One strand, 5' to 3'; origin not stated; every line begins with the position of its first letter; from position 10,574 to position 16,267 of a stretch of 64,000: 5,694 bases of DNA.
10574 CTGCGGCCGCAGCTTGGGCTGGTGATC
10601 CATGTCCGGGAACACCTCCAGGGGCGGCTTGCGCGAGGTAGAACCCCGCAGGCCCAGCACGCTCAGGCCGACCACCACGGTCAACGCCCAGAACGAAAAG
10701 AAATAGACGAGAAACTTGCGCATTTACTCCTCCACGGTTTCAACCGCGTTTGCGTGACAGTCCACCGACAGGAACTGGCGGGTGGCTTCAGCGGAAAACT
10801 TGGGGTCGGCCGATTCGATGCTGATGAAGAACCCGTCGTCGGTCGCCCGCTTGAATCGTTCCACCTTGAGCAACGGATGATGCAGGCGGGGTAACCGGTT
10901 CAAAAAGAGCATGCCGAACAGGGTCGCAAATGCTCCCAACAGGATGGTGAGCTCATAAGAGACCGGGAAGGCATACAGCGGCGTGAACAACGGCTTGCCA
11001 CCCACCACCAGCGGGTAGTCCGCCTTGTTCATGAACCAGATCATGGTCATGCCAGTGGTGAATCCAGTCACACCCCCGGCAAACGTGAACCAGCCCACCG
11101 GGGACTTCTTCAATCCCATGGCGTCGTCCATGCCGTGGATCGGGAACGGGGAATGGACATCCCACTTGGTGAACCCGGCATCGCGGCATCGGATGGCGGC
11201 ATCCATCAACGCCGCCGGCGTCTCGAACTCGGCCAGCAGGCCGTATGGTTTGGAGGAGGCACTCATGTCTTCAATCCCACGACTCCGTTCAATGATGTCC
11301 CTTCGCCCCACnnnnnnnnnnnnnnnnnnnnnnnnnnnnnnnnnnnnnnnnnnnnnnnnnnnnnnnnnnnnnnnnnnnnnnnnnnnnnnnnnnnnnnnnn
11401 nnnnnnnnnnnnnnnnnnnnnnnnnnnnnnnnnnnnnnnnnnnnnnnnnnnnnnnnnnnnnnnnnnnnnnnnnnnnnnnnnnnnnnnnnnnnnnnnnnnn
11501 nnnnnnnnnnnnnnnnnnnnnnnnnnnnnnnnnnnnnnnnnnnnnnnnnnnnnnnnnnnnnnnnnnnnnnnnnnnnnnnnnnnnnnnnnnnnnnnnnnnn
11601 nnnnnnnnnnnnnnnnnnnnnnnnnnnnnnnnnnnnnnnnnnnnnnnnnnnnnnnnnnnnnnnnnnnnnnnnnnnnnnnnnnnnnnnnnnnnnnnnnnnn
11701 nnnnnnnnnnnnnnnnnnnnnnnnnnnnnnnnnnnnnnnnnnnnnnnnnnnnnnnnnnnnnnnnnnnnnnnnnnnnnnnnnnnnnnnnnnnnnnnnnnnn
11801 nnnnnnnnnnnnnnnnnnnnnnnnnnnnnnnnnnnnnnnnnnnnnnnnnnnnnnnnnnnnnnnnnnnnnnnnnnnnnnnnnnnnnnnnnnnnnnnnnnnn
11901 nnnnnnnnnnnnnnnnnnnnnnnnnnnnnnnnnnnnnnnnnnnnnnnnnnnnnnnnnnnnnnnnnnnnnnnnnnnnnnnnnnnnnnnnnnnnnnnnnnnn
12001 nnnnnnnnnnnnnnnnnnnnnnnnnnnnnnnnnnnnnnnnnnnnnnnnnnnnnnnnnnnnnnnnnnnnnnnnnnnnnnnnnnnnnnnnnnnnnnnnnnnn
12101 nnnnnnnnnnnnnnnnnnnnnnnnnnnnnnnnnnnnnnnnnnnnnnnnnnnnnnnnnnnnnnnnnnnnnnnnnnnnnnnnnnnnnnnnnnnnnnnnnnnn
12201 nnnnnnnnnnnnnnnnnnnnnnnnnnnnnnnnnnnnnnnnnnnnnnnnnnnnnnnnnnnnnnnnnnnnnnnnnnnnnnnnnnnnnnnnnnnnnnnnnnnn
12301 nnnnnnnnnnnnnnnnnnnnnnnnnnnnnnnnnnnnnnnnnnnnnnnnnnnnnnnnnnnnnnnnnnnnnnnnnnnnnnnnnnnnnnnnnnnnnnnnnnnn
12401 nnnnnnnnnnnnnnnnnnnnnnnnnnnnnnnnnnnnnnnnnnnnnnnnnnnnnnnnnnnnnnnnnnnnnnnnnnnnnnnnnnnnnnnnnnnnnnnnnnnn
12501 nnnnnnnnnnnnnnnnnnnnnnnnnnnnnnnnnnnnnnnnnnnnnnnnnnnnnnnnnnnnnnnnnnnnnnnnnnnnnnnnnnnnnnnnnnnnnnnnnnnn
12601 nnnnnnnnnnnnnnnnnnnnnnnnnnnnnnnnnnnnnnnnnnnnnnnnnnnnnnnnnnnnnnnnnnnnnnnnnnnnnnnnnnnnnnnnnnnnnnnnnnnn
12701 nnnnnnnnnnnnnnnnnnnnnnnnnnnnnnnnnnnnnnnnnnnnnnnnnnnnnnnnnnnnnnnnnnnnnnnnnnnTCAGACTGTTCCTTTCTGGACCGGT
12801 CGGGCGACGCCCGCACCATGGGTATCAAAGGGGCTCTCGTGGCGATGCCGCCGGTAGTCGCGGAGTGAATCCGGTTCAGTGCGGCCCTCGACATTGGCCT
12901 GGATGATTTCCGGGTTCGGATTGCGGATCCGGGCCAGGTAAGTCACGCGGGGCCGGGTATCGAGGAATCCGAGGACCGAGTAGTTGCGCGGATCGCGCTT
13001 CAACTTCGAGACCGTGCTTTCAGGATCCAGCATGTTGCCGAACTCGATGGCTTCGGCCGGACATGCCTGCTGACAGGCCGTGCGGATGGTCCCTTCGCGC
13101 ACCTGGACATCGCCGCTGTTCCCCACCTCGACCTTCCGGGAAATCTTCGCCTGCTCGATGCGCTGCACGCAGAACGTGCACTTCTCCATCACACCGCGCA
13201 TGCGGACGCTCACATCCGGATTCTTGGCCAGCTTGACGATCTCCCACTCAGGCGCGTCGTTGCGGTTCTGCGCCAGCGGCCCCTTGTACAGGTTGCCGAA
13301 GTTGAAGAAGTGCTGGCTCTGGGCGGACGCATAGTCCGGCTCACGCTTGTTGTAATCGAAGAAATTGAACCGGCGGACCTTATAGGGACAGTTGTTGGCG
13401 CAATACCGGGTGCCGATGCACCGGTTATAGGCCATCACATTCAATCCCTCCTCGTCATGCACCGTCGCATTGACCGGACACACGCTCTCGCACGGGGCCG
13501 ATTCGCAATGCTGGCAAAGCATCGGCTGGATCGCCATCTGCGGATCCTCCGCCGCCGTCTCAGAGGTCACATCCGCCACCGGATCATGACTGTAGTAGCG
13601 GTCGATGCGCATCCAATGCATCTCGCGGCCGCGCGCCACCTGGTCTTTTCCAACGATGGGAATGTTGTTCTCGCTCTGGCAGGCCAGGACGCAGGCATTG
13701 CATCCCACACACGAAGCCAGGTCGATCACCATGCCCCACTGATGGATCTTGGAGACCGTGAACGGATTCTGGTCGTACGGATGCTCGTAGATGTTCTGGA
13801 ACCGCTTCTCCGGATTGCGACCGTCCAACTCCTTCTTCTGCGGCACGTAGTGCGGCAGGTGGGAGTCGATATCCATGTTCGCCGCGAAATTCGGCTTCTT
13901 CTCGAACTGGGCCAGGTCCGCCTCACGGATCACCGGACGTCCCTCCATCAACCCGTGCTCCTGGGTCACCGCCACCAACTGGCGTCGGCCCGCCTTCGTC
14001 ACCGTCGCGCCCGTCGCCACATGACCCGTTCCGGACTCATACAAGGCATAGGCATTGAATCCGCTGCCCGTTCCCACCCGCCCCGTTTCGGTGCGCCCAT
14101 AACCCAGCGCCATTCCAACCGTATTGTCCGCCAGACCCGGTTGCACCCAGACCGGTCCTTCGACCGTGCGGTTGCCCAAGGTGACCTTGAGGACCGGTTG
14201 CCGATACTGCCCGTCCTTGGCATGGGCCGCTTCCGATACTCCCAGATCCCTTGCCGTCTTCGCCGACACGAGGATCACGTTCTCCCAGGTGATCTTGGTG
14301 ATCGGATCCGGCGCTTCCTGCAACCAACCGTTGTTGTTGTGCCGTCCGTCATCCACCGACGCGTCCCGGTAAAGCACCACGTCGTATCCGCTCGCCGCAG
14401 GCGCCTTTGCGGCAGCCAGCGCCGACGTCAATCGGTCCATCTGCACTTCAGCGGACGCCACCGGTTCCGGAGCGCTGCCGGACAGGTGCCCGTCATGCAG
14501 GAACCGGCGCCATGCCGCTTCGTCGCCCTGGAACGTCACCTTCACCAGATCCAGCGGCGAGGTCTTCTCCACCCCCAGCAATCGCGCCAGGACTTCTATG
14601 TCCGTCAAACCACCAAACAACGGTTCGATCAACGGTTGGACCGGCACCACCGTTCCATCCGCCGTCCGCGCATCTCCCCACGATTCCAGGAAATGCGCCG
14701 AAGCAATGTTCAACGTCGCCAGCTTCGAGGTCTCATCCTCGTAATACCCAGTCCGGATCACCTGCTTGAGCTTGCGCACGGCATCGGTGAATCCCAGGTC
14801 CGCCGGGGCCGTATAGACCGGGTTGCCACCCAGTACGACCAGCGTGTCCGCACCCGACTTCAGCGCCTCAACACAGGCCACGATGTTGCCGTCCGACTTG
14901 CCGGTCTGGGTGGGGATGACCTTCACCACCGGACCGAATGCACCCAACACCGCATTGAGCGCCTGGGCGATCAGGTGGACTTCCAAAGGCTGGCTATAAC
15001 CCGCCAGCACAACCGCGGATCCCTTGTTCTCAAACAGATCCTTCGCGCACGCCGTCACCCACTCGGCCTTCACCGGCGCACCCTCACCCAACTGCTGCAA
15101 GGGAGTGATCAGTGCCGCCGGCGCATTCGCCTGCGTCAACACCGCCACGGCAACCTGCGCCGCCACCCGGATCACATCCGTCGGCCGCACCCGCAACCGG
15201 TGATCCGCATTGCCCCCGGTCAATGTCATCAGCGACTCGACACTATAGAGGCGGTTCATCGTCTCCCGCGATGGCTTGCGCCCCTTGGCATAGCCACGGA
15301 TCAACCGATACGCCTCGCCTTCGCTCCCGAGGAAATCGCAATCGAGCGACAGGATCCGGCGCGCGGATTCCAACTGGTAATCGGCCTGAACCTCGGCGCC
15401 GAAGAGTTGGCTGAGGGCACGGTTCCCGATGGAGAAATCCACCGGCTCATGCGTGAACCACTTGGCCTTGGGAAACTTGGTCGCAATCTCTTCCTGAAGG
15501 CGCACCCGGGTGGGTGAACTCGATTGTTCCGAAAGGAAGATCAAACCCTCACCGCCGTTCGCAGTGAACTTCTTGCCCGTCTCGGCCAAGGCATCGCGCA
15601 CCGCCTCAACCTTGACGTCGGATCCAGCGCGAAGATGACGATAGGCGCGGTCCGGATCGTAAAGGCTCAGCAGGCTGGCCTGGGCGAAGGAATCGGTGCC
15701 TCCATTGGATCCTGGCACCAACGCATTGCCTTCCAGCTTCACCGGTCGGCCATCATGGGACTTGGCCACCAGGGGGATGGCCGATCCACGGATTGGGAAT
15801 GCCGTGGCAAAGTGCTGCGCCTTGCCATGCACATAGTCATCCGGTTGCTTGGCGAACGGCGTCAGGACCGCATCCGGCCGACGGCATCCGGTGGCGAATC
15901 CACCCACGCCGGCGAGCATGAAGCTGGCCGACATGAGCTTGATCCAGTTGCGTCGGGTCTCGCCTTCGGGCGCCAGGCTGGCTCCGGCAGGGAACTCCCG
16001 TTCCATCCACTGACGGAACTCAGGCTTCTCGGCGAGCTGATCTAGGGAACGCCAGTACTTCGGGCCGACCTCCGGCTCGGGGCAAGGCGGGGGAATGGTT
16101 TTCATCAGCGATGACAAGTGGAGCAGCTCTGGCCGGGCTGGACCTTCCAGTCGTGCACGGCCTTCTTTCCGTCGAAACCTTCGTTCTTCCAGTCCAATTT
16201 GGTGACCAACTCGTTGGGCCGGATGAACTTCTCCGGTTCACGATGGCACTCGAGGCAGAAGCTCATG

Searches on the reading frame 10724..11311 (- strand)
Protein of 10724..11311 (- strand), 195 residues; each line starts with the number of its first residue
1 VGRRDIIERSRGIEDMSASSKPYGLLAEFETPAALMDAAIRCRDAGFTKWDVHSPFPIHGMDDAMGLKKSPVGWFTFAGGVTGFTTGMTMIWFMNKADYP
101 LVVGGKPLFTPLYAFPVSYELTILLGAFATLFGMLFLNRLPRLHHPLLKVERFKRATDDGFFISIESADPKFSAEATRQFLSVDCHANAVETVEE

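Call 18: search_protein_families(library=pfam, proteins=[window:10724-11311:-], max_evalue=0.001)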
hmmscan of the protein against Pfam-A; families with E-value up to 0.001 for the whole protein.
window:10724-11311:- (195 aa): 1 family
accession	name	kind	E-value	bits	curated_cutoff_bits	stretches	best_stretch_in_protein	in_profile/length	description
PF11821.13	ActD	-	2.2e-64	216.6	25.7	1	23-182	1-161/170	Alternative complex III, ActD subunit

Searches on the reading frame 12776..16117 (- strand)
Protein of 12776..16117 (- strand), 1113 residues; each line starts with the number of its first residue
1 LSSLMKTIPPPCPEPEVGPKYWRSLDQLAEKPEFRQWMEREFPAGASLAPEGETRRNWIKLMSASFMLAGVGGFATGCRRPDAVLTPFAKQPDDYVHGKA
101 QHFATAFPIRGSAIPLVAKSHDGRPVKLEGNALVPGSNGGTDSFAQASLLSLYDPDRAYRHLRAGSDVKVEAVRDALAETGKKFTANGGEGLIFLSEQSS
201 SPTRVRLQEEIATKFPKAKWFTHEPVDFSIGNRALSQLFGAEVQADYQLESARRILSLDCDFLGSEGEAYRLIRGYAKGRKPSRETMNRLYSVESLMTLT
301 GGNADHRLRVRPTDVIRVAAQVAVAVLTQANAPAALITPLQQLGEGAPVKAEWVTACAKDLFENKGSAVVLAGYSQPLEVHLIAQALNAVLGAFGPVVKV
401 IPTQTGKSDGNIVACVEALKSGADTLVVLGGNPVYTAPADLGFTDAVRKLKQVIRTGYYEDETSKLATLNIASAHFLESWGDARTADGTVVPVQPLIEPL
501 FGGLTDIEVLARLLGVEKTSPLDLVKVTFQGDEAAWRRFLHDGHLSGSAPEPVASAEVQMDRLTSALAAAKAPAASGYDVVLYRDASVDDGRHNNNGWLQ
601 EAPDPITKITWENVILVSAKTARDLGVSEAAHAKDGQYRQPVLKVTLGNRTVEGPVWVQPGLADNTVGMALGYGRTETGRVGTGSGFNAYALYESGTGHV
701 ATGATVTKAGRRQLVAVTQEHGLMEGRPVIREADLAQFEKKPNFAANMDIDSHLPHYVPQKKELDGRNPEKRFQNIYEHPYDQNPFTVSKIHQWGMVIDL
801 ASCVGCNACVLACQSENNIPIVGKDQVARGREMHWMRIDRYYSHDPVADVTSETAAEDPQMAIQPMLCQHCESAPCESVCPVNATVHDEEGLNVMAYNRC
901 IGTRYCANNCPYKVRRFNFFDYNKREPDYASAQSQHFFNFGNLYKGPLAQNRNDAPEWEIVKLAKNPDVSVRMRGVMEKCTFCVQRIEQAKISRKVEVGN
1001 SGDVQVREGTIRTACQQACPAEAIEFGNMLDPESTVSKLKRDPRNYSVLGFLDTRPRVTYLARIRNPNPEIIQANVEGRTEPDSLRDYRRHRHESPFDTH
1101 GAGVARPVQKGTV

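Call 19: search_protein_families(library=pfam, proteins=[window:12776-16117:-], max_evalue=0.001)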
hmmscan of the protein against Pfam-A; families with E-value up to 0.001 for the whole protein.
window:12776-16117:- (1113 aa): 8 families
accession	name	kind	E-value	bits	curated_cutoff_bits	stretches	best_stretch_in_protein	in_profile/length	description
PF12838.12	Fer4_7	-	6.3e-15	55.8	27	2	802-884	1-52/52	4Fe-4S dicluster domain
PF13247.11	Fer4_11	-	3.1e-11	43.8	26.2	1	861-918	3-62/100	4Fe-4S dicluster domain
PF13187.11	Fer4_9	-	2.9e-06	27.6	27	0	797-815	34-49/52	4Fe-4S dicluster domain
PF13237.11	Fer4_10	-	1.1e-05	25.7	25.5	0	861-911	2-53/53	4Fe-4S dicluster domain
PF12837.12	Fer4_6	-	0.00022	21.5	25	0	797-813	3-19/24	4Fe-4S binding domain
PF12797.12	Fer4_2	-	0.00026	21.2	24.5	1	794-813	1-20/22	4Fe-4S binding domain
PF13183.11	Fer4_8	-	0.0003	21.7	27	0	800-883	2-67/68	4Fe-4S dicluster domain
PF25160.1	LdpA_Fe-S-bd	-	0.00055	20.1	27.6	0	873-913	6-41/49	LdpA Fe-S cluster-binding domain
